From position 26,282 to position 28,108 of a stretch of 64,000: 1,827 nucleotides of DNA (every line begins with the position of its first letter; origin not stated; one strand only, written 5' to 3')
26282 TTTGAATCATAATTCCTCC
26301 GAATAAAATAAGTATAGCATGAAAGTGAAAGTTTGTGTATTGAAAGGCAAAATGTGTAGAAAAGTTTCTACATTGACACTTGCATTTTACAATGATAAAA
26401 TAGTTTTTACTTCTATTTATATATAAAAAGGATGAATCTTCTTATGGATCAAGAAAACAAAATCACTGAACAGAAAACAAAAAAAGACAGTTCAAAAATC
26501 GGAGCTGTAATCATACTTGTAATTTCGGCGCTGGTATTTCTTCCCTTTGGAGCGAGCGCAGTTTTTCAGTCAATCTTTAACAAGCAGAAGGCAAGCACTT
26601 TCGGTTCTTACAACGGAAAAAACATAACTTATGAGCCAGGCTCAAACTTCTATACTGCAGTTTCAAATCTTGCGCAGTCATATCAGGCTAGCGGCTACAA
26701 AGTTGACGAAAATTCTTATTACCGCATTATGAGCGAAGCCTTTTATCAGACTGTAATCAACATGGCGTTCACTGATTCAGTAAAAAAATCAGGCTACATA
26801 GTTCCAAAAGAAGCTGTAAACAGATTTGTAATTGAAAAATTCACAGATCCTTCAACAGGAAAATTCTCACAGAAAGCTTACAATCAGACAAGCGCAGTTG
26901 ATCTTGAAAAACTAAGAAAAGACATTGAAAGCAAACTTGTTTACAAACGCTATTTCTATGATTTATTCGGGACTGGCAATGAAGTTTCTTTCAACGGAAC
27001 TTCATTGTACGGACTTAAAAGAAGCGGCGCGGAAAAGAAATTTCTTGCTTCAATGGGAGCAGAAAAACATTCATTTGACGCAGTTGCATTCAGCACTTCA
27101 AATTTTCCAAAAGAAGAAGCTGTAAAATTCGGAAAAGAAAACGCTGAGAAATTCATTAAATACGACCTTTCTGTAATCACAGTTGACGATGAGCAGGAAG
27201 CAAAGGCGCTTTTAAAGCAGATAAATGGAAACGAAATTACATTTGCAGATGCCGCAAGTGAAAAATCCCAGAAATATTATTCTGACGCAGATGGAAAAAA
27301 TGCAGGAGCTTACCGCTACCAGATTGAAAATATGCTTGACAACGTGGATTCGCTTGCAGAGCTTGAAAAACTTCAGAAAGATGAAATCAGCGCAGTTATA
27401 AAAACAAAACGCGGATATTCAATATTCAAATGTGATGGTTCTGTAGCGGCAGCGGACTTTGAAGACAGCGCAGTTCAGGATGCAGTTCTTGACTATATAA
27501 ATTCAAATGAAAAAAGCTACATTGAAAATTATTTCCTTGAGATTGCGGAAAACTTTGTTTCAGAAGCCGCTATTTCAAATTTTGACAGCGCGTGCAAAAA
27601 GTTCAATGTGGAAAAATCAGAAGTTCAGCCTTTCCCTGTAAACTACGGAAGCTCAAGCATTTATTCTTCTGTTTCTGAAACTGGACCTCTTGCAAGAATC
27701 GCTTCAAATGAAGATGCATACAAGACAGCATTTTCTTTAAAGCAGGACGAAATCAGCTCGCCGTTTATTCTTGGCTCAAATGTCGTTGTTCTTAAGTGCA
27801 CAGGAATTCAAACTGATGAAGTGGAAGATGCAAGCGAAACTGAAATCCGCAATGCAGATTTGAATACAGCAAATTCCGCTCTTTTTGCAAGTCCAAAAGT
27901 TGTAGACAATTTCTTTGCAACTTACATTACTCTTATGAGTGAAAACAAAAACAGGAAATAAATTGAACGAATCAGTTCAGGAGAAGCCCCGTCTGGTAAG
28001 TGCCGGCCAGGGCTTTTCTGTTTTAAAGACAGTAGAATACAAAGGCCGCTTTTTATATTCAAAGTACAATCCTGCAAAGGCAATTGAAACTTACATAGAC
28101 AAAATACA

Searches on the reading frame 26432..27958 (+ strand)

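Call 12: search_protein_families(library=pfam, proteins=[window:26432-27958:+])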
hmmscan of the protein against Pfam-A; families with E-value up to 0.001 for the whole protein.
window:26432-27958:+ (509 aa): 4 families
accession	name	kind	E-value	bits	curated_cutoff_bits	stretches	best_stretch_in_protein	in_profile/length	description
PF00639.27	Rotamase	-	2.5e-11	44.8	21.7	1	254-335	19-96/97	PPIC-type PPIASE domain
PF13623.11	SurA_N_2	-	4e-10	40.2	28.5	1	24-152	9-143/145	SurA-like N-terminal domain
PF13145.12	Rotamase_2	-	5.9e-09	37.2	27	1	236-341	12-112/121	PPIC-type PPIASE domain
PF13624.11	SurA_N_3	-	1.7e-05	25.1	27.2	1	19-152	8-136/162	SurA-like N-terminal domain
